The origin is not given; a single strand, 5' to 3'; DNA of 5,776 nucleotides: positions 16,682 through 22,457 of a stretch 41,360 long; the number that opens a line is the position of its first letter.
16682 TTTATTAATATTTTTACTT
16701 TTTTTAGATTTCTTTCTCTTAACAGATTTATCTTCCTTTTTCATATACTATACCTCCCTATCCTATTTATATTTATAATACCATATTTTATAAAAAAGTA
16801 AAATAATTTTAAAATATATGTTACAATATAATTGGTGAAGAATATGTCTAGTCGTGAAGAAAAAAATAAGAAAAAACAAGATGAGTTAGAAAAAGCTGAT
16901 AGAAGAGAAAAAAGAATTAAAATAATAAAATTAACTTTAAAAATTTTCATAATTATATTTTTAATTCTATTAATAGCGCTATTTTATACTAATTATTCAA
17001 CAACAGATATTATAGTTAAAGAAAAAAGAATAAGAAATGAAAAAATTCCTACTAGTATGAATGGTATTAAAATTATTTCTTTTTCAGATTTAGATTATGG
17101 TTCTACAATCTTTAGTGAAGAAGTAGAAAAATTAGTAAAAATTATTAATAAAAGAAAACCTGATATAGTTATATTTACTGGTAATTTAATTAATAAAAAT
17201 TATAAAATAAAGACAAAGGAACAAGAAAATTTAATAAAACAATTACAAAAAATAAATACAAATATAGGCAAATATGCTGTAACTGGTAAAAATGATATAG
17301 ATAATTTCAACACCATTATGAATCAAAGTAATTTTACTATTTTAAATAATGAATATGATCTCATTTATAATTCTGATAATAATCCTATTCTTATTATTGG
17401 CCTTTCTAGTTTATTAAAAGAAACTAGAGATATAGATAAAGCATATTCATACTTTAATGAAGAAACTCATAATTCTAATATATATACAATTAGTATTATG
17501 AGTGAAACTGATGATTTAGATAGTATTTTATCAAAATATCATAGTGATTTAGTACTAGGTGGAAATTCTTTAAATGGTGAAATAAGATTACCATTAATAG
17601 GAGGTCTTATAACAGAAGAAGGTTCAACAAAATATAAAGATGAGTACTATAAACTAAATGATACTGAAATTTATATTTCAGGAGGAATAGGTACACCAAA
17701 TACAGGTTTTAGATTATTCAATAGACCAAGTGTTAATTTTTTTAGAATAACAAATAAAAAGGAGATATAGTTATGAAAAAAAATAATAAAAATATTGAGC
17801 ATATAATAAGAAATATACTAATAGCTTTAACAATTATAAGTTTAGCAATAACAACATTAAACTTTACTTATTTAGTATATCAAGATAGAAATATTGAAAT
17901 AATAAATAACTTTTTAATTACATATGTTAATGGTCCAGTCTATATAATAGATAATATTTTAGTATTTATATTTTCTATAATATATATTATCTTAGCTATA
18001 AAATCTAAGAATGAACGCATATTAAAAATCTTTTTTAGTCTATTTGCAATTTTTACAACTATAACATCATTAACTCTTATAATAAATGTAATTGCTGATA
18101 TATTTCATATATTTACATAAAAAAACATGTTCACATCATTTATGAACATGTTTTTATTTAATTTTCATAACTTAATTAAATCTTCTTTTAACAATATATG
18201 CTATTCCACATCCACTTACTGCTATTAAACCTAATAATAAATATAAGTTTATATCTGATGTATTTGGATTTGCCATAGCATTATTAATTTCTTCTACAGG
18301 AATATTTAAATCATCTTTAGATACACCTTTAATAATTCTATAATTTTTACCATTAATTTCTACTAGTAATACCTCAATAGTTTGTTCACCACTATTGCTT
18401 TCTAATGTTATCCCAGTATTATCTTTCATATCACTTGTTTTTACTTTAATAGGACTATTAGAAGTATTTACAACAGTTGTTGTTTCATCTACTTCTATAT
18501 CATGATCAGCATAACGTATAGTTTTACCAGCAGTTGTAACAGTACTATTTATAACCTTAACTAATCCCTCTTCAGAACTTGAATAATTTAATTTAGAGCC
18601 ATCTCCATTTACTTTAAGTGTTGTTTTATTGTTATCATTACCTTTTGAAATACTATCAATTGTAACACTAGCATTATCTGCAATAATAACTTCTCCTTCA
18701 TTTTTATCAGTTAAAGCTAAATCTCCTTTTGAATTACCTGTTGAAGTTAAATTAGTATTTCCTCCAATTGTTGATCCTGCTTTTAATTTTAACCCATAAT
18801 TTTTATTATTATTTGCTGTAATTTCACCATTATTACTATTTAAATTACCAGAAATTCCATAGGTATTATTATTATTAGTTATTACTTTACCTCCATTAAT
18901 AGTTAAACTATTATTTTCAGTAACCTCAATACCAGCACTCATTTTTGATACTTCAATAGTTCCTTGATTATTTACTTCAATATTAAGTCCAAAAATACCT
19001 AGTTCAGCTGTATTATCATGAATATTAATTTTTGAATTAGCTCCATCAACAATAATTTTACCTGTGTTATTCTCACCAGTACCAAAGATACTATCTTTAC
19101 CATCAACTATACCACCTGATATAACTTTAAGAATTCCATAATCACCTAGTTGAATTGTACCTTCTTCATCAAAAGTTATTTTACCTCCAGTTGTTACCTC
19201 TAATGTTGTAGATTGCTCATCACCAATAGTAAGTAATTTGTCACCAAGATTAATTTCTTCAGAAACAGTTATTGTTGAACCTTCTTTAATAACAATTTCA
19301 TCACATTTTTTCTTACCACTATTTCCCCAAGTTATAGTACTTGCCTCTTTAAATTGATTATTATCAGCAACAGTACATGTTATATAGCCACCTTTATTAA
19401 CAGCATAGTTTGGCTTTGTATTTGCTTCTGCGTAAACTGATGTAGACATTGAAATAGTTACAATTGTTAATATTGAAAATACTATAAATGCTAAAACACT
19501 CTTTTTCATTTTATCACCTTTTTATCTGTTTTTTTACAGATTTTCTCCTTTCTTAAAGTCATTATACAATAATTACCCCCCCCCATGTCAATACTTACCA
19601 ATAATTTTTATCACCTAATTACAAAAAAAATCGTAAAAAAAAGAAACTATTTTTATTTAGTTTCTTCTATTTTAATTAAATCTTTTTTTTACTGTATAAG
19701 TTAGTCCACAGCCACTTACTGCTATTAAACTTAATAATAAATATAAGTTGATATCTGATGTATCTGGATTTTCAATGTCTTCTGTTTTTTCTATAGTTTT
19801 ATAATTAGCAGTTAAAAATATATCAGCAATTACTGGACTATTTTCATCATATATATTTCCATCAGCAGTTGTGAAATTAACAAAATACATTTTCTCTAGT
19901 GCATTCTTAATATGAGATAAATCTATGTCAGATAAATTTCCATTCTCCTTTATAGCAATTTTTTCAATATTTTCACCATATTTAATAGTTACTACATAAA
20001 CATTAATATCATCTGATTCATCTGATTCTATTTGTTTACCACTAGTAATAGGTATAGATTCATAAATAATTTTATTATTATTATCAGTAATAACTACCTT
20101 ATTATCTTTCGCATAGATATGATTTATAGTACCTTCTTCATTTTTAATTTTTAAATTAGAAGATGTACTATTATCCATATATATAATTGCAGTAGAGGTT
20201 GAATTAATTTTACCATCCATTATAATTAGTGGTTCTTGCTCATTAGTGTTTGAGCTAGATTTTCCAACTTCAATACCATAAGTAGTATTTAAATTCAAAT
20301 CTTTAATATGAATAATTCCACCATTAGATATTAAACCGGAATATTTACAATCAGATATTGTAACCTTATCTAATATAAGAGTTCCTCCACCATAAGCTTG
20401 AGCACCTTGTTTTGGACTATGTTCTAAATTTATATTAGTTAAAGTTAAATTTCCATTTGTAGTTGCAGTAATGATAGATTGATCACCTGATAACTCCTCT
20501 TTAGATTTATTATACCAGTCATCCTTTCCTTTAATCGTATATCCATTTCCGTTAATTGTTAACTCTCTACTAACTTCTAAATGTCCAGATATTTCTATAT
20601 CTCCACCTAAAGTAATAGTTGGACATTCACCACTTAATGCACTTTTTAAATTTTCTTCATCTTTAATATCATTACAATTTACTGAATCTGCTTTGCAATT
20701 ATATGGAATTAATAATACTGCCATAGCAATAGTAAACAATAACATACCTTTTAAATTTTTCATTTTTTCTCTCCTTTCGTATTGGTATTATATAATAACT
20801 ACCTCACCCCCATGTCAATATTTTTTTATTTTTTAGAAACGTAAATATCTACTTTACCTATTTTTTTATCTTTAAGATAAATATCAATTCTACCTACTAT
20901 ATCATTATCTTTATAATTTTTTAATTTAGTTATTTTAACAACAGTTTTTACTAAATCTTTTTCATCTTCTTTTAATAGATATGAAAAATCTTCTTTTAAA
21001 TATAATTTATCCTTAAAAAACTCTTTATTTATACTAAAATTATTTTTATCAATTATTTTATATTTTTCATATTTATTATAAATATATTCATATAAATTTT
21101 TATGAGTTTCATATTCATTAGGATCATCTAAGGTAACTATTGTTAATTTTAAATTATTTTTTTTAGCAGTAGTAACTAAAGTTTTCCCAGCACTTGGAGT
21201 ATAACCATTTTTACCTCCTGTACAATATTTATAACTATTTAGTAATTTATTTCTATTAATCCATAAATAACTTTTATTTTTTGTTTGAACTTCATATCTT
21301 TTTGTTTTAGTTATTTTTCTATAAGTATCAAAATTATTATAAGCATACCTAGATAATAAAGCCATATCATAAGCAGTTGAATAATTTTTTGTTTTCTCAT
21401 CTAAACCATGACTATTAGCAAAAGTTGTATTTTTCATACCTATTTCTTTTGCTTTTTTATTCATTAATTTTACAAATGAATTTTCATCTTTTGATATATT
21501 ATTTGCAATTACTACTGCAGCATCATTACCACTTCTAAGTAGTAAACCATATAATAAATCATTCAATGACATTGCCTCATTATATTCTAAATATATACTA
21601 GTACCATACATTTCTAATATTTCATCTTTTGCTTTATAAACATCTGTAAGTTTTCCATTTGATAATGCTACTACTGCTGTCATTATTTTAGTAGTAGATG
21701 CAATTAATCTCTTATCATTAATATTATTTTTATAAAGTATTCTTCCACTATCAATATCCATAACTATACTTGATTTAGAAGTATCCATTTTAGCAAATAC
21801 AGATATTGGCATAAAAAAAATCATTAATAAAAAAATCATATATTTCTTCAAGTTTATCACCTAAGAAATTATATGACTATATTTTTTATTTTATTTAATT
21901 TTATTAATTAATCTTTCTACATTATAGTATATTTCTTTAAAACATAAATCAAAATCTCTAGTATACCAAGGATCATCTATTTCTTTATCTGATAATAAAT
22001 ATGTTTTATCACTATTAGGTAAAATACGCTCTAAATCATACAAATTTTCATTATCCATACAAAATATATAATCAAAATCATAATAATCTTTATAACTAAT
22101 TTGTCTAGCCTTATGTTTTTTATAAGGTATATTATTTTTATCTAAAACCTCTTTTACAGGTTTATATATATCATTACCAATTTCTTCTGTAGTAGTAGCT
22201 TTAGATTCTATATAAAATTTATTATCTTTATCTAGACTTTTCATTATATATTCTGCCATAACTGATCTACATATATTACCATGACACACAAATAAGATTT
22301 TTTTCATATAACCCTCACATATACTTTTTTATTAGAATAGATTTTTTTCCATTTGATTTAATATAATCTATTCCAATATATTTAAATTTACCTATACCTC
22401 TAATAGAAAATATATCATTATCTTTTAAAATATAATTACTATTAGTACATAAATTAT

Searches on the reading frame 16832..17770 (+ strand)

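Call 7: search_protein_families(library=pfam, proteins=[window:16832-17770:+], max_evalue=0.001)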
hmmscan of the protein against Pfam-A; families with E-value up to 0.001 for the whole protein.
window:16832-17770:+ (312 aa): 2 families
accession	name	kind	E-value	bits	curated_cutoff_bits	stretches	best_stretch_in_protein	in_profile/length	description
PF00149.33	Metallophos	-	0.00034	21.5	21.5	1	96-243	16-185/191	Calcineurin-like phosphoesterase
PF04042.21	DNA_pol_E_B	-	0.00075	19.4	29.1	0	82-176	2-90/210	DNA polymerase alpha/epsilon subunit B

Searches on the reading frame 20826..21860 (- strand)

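Call 31: search_protein_families(library=pfam, proteins=[window:20826-21860:-], max_evalue=0.00001)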
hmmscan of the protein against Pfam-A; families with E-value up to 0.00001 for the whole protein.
window:20826-21860:- (344 aa): 2 families
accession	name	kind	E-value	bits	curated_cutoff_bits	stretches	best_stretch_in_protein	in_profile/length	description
PF00768.25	Peptidase_S11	-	2.4e-59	201.1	27.6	1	27-247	11-238/239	D-alanyl-D-alanine carboxypeptidase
PF07943.18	PBP5_C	-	2.2e-06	28.2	21.2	1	264-343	1-87/91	Penicillin-binding protein 5, C-terminal domain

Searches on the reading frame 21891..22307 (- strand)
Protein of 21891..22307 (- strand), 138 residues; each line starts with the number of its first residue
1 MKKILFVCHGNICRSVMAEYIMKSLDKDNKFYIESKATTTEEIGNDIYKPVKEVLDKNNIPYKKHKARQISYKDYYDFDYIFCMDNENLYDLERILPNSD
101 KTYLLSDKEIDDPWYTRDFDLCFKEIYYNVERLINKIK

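Call 31: search_protein_families(library=pfam, proteins=[window:21891-22307:-], max_evalue=0.00001)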
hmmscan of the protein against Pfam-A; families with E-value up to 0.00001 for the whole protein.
window:21891-22307:- (138 aa): 1 family
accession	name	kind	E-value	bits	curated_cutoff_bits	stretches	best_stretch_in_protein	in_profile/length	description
PF01451.26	LMWPc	-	4.2e-27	95.6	23.2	1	4-134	1-140/144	Low molecular weight phosphotyrosine protein phosphatase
